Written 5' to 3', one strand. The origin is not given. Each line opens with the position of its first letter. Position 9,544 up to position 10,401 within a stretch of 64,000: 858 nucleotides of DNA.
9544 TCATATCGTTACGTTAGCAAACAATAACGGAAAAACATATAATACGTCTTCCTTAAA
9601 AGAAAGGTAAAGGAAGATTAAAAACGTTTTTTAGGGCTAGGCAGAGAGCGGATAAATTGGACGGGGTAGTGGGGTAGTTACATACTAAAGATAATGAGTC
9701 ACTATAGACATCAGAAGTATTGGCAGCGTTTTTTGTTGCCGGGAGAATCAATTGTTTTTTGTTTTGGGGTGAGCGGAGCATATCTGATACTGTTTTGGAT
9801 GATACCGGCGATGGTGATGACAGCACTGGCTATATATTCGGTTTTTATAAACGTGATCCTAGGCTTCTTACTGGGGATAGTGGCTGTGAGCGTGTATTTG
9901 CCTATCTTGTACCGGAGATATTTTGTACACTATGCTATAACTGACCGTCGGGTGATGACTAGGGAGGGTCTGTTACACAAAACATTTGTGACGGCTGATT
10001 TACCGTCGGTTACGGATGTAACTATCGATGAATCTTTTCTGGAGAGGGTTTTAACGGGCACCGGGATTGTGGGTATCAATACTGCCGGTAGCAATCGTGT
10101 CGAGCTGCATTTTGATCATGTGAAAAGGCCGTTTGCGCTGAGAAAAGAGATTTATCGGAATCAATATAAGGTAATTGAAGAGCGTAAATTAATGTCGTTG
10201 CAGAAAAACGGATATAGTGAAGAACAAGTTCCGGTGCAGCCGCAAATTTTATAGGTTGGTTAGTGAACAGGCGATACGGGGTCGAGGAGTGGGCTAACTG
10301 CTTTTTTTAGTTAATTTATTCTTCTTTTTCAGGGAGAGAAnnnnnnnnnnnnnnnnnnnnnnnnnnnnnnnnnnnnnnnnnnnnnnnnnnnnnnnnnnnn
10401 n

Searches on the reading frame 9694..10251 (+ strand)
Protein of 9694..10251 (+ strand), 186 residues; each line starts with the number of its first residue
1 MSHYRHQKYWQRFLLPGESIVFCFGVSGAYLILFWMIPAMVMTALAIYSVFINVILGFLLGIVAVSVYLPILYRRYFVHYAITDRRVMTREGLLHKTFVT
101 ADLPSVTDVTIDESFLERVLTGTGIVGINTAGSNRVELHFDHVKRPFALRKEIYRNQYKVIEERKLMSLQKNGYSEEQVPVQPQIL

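Call 67: list_cluster_members(proteins=[window:9694-10251:+, window:10596-11693:+, window:8846-9547:-])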
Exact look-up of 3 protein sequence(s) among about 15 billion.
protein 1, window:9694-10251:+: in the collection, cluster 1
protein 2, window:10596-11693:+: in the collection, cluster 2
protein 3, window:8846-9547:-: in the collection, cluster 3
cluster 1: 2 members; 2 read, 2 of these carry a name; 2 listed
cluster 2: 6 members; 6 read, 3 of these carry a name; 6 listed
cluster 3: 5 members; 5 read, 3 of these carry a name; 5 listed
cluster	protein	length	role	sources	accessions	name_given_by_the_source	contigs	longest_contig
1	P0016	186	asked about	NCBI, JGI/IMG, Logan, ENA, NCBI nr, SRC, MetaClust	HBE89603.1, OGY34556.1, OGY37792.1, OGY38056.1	MAG: hypothetical protein A3E37_01650 [Candidatus Andersenbacteria bacterium ... | MAG: hypothetical protein A3B76_06205 [Candidatus Andersenbacteria bacterium ... | \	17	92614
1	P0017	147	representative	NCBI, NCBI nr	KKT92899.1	MAG: hypothetical protein UW94_C0011G0011 [Parcubacteria group bacterium ...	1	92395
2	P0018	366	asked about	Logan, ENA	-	-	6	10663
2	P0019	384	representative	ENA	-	-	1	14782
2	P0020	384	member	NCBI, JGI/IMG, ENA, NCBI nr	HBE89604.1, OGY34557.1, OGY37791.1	MAG: hypothetical protein A3E37_01645 [Candidatus Andersenbacteria bacterium ... | MAG: hypothetical protein A3B76_06210 [Candidatus Andersenbacteria bacterium ...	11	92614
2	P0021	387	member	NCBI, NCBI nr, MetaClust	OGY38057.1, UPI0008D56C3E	MAG: hypothetical protein A3I08_04735 [Candidatus Andersenbacteria bacterium ... | status=active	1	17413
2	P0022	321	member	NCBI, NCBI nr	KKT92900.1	MAG: hypothetical protein UW94_C0011G0012 [Parcubacteria group bacterium ...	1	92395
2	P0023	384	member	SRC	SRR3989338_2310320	-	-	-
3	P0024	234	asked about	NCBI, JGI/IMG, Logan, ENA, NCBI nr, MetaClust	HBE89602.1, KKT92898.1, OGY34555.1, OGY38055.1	MAG TPA: dolichyl-phosphate beta-D-mannosyltransferase [Candidatus Andersenbacteria ... | MAG: Glycosyl transferase family 2 [Parcubacteria group bacterium GW2011_GWA2_45_14] | status=active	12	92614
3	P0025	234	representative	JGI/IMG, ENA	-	dolichol-phosphate mannosyltransferase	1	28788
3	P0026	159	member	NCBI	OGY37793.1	MAG: hypothetical protein A3E37_01655, partial [Candidatus Andersenbacteria bacterium ...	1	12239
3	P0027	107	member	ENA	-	-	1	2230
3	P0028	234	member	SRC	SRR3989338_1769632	-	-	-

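Call 68: find_encoding_contigs(protein=P0019, flank=3000, max_places=4)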
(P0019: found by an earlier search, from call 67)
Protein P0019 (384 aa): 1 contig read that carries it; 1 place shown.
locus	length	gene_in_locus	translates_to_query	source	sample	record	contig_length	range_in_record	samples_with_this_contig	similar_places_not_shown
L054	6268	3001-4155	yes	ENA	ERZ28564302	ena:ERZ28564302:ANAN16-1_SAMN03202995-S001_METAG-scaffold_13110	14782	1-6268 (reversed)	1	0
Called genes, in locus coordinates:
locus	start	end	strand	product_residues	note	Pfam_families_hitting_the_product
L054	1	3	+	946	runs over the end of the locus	PF09586:YfhO (weak)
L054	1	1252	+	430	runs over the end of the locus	PF08421:Methyltransf_13, PF13489:Methyltransf_23, PF08484:Methyltransf_14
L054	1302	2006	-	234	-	PF00535:Glycos_transf_2, PF13641:Glyco_tranf_2_3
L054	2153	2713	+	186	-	PF03703:bPH_2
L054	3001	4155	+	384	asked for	-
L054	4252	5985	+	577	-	PF03485:Arg_tRNA_synt_N, PF00750:tRNA-synt_1d, PF00133:tRNA-synt_1 (faint), PF09334:tRNA-synt_1g (faint), PF05746:DALR_1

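Call 69: find_encoding_contigs(protein=P0025, flank=4000, max_places=4)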
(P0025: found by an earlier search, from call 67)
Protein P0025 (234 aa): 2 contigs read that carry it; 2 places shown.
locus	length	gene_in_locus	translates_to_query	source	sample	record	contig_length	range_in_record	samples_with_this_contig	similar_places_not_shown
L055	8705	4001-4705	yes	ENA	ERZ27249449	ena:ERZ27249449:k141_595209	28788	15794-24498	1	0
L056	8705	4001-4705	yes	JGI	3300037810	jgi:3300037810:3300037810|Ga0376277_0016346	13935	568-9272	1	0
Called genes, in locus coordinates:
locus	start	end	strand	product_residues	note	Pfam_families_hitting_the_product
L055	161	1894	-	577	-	PF03485:Arg_tRNA_synt_N, PF00750:tRNA-synt_1d, PF09334:tRNA-synt_1g (faint), PF05746:DALR_1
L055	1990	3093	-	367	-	-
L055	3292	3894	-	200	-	PF03703:bPH_2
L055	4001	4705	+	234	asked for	PF00535:Glycos_transf_2, PF13641:Glyco_tranf_2_3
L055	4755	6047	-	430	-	PF08421:Methyltransf_13, PF13489:Methyltransf_23, PF08484:Methyltransf_14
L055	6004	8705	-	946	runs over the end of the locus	PF09586:YfhO (weak)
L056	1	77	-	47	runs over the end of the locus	-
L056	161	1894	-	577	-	PF03485:Arg_tRNA_synt_N, PF00750:tRNA-synt_1d, PF09334:tRNA-synt_1g (faint), PF05746:DALR_1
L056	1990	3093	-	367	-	-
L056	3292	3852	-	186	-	PF03703:bPH_2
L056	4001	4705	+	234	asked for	PF00535:Glycos_transf_2, PF13641:Glyco_tranf_2_3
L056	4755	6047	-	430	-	PF08421:Methyltransf_13, PF13489:Methyltransf_23, PF08484:Methyltransf_14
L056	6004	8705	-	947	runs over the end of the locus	PF09586:YfhO (weak)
